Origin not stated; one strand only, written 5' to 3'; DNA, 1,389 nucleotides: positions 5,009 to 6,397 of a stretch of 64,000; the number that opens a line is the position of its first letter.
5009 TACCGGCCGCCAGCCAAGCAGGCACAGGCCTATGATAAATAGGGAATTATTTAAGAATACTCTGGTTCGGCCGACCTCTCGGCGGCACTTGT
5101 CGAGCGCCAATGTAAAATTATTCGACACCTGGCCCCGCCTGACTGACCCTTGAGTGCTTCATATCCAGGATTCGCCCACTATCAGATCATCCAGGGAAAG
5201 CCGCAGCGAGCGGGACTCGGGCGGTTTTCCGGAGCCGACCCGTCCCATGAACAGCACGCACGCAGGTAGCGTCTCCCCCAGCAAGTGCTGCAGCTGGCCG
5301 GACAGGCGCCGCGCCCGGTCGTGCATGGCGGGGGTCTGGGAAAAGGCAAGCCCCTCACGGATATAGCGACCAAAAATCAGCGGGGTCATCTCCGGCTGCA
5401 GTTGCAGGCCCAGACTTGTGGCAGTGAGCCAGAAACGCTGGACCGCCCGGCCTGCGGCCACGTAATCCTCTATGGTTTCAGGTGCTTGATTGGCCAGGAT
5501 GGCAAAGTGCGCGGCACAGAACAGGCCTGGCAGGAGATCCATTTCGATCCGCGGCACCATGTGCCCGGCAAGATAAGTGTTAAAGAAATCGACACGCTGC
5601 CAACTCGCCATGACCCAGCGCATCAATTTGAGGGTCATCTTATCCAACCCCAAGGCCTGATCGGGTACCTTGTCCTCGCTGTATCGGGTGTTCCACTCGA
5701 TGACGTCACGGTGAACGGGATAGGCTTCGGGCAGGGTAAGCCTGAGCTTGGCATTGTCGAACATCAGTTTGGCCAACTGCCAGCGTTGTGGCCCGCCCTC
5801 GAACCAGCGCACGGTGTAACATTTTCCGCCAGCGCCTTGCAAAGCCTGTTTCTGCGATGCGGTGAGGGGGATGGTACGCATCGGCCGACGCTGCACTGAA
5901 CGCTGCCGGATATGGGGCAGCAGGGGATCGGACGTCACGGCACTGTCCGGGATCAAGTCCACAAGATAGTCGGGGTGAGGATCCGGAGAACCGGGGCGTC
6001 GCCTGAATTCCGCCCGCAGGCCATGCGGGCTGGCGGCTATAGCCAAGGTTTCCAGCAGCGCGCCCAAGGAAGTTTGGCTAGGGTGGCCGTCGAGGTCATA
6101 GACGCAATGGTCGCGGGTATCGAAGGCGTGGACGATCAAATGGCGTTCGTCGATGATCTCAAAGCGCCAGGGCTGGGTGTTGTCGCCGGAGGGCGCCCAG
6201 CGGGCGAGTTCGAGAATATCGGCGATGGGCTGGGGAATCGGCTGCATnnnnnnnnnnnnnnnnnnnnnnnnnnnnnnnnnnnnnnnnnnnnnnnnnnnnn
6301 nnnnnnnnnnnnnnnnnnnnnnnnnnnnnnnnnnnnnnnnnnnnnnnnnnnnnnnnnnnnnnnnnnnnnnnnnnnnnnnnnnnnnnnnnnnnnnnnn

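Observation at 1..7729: Co-directional low-GC island joining exosortase substrates, an N-acyl amino acid synthase and an E1-like/nitroreductase pair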

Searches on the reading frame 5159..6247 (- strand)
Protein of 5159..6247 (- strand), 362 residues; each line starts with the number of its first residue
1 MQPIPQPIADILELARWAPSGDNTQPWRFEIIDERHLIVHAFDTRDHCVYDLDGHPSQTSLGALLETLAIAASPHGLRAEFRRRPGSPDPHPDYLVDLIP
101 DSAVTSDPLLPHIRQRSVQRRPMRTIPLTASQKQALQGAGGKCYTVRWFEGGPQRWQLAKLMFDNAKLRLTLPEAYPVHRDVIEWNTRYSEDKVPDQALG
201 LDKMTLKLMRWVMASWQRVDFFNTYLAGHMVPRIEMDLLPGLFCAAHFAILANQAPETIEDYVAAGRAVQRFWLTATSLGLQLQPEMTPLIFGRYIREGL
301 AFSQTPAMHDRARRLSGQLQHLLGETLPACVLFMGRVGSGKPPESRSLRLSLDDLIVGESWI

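Call 3: search_protein_families(library=ncbifam, proteins=[window:5159-6247:-], max_evalue=0.01)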
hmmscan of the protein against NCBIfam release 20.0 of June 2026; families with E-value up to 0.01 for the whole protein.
window:5159-6247:- (362 aa): 5 families
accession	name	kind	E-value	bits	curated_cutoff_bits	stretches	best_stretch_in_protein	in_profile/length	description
NF047509.1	Rv3131_FMN_oxido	subfamily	6.9e-36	124.3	199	1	11-286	2-269/319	Acg family FMN-binding oxidoreductase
NF005901.0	PRK07877.1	equivalog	1.5e-31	109.4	476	1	8-354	377-716/722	Rv1355c family protein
NF011424.0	PRK14851.1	subfamily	6.3e-23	80.6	1170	1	4-301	323-620/679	hypothetical protein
NF011425.0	PRK14852.1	equivalog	2.3e-05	22.5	1337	1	15-168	623-777/989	hypothetical protein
TIGR02476.1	BluB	equivalog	0.0028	17.1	150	0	3-37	26-61/205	5,6-dimethylbenzimidazole synthase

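Call 4: search_protein_families(library=pfam, proteins=[window:5159-6247:-], max_evalue=0.01)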
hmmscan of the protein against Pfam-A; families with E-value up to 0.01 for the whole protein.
window:5159-6247:- (362 aa): 2 families
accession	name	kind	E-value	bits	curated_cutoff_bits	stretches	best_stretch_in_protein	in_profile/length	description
PF00881.29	Nitroreductase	-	1.8e-10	41.7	23.5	2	8-36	20-48/167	Nitroreductase family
PF14512.11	TM1586_NiRdase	-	0.00011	22.4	27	1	4-39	156-191/215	Putative TM nitroreductase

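Call 38: search_solved_structures(query=window:5159-6247:-, max_evalue=0.01)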
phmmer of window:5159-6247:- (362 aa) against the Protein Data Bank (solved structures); distinct sequences matched with E-value up to 0.01: 2.
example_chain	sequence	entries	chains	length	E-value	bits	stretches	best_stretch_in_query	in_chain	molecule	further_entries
2ymv_A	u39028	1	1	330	0.0019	20.8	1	8-97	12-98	ACG NITROREDUCTASE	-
2fre_A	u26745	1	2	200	0.0083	18.6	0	3-30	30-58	NAD(P)H-flavin oxidoreductase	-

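Call 44: list_cluster_members(proteins=[P0001, window:5159-6247:-, window:2682-3482:-])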
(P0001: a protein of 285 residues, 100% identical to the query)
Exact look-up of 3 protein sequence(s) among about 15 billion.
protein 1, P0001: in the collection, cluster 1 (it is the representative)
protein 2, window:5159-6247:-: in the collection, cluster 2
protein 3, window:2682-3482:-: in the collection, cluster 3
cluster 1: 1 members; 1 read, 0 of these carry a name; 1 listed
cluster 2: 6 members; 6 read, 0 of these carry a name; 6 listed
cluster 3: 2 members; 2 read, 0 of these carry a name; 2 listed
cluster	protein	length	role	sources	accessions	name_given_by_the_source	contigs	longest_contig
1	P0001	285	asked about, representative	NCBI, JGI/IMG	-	-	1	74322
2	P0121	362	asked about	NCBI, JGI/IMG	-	-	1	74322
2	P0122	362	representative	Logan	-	-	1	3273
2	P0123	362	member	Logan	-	-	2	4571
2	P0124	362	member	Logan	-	-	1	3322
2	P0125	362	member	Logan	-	-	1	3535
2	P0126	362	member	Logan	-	-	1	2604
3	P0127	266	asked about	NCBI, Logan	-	-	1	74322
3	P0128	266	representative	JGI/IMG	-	-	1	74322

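Call 60: find_encoding_contigs(protein=window:5159-6247:-, flank=10000, max_places=6)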
Protein window:5159-6247:- (362 aa): no gene with exactly this product is on record in the collection.
